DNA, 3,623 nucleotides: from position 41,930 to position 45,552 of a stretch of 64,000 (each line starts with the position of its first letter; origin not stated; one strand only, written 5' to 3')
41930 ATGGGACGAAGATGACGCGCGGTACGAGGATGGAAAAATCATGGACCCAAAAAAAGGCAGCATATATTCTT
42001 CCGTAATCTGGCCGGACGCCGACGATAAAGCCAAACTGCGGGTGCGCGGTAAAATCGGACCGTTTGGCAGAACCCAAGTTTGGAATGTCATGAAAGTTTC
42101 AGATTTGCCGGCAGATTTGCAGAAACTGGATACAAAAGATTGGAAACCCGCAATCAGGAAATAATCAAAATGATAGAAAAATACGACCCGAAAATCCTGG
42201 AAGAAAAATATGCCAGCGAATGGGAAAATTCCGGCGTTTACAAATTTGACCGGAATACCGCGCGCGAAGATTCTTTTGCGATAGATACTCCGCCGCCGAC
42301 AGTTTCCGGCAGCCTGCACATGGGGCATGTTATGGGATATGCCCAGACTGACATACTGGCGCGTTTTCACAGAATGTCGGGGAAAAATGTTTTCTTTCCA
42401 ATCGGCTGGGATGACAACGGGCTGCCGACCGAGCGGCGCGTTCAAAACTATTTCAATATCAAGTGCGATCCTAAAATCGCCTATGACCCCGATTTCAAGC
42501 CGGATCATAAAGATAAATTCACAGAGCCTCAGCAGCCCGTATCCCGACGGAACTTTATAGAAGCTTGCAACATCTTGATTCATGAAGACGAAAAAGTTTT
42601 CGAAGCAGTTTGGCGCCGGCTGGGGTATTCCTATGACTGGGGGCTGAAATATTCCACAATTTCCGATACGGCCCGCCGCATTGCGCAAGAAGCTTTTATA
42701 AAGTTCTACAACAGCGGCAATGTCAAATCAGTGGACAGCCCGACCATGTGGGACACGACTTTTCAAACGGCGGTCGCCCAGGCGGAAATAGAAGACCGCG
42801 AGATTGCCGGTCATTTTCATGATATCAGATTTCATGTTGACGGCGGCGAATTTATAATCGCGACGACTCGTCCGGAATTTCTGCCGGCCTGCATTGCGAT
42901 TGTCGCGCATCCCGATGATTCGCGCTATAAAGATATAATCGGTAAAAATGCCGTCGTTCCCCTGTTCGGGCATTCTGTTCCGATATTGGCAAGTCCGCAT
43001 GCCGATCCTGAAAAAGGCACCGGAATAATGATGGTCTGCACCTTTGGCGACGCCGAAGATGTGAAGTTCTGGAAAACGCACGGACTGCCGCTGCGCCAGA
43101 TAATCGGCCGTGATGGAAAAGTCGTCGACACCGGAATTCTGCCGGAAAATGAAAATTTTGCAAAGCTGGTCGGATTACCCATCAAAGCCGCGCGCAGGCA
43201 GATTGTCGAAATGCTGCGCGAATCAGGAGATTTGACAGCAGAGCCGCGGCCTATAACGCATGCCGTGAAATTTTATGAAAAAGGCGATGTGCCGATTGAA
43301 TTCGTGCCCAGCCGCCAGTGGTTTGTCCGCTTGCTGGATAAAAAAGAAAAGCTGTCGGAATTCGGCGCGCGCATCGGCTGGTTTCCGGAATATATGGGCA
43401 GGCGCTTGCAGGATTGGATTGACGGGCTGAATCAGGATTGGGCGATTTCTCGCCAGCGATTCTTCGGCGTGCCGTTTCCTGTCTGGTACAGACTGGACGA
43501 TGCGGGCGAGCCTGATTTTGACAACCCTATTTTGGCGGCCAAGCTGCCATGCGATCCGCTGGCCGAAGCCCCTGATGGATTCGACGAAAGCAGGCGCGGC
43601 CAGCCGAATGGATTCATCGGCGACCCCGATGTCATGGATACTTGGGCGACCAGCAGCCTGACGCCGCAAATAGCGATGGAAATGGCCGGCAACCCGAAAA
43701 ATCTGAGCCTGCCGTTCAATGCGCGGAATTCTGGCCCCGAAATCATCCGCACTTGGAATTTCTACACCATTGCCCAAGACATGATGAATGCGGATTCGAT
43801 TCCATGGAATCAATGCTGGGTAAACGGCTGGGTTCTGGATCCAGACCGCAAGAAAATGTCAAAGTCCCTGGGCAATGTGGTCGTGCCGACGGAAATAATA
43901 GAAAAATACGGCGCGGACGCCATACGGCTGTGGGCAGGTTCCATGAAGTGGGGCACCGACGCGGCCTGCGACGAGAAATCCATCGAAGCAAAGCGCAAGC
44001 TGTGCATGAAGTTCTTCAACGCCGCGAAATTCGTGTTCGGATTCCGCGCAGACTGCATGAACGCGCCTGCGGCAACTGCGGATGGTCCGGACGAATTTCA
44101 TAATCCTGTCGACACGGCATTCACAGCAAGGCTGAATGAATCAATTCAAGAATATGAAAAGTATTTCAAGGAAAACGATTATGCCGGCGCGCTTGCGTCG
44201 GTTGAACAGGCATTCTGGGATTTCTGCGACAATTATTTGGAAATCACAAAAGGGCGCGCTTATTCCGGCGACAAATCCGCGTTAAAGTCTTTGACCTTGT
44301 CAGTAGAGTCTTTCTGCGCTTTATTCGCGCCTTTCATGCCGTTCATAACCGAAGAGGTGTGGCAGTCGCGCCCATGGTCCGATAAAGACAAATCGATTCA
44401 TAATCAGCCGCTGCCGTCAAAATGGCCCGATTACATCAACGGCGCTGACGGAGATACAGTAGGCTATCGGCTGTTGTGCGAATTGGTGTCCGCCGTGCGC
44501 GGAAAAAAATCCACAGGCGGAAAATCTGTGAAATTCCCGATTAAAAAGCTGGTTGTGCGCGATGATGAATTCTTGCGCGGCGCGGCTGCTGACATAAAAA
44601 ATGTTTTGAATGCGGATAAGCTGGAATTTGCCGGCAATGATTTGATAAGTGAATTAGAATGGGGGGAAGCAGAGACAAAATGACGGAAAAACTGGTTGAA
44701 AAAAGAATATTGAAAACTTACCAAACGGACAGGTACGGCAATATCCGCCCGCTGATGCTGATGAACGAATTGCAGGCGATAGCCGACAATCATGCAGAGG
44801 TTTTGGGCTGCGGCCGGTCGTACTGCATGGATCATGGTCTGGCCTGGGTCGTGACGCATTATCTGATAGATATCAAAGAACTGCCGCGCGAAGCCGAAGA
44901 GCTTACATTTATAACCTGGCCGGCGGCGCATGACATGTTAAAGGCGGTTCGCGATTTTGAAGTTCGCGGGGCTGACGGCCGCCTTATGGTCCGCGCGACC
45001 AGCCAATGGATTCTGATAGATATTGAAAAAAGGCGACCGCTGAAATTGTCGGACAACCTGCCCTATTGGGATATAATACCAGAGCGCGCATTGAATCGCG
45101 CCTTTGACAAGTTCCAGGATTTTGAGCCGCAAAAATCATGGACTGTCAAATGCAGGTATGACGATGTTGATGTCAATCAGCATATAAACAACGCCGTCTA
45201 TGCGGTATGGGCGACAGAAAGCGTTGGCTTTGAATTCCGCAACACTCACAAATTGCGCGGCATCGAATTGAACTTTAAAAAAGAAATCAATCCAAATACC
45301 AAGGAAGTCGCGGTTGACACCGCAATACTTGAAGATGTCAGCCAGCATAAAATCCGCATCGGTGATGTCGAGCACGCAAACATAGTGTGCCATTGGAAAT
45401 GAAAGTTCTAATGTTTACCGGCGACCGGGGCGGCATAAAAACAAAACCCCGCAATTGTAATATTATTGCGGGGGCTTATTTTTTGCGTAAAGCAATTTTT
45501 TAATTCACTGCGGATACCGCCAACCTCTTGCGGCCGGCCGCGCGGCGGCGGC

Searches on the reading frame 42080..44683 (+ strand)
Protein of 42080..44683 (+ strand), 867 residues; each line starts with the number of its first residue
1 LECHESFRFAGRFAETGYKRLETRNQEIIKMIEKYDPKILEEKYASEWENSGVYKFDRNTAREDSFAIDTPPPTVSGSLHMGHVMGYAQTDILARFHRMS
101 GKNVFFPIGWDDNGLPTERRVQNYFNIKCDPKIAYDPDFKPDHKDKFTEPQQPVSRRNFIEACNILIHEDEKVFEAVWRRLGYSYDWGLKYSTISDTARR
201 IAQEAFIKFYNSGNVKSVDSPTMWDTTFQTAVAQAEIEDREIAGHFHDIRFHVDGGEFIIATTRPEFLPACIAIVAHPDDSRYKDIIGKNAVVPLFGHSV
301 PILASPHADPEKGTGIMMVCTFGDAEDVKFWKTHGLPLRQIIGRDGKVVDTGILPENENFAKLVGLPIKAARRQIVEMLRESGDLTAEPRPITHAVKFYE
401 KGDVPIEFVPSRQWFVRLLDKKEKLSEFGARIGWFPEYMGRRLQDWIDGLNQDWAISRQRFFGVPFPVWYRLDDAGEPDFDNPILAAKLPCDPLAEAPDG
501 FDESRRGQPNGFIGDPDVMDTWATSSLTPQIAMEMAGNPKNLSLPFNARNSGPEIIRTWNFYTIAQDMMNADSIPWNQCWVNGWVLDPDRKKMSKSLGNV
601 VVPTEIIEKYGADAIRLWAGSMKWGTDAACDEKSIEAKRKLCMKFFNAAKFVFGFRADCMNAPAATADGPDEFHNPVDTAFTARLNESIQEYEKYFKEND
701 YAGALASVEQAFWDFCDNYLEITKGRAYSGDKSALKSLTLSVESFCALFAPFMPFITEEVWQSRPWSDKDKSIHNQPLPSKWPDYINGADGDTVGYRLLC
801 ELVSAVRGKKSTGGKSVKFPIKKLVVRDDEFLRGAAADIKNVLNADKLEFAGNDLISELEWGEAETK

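Call 14: search_protein_families(library=pfam, proteins=[window:42080-44683:+], max_evalue=0.001)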
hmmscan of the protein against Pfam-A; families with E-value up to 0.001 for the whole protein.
window:42080-44683:+ (867 aa): 5 families
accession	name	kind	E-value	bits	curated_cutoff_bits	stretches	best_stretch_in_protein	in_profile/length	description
PF00133.28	tRNA-synt_1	-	1.1e-68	232.4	22.7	1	46-627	4-410/414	tRNA synthetases class I (I, L, M and V)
PF08264.19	Anticodon_1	-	2.2e-22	80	25.1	1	678-815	1-138/148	Anticodon-binding domain of tRNA ligase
PF09334.17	tRNA-synt_1g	-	5.8e-18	65.3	20.1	1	68-120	3-55/391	tRNA synthetases class I (M)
PF01406.26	tRNA-synt_1e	-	2.2e-09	37.5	27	1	564-637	226-298/301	tRNA synthetases class I (C) catalytic domain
PF13603.12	tRNA-synt_1_2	-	2.5e-05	24.3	25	1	288-347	86-145/185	Leucyl-tRNA synthetase, editing domain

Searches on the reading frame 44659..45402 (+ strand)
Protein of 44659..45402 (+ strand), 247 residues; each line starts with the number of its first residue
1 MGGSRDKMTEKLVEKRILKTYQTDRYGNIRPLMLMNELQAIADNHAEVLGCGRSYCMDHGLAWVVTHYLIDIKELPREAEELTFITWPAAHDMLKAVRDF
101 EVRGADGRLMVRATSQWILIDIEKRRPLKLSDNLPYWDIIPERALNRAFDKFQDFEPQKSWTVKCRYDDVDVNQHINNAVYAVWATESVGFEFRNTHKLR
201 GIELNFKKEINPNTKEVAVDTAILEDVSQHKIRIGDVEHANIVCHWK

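Call 14: search_protein_families(library=pfam, proteins=[window:44659-45402:+], max_evalue=0.001)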
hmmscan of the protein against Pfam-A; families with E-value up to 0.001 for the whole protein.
window:44659-45402:+ (247 aa): 3 families
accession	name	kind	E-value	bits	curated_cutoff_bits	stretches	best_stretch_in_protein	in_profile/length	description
PF01643.23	Acyl-ACP_TE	-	3.3e-24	85.5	23.7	1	17-133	9-126/131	Acyl-ACP thioesterase N-terminal domain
PF20791.3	Acyl-ACP_TE_C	-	1e-14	55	21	1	159-247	8-100/101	Acyl-ACP thioesterase C-terminal domain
PF13279.12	4HBT_2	-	0.00028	21.7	25.5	0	165-196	1-32/122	Thioesterase-like superfamily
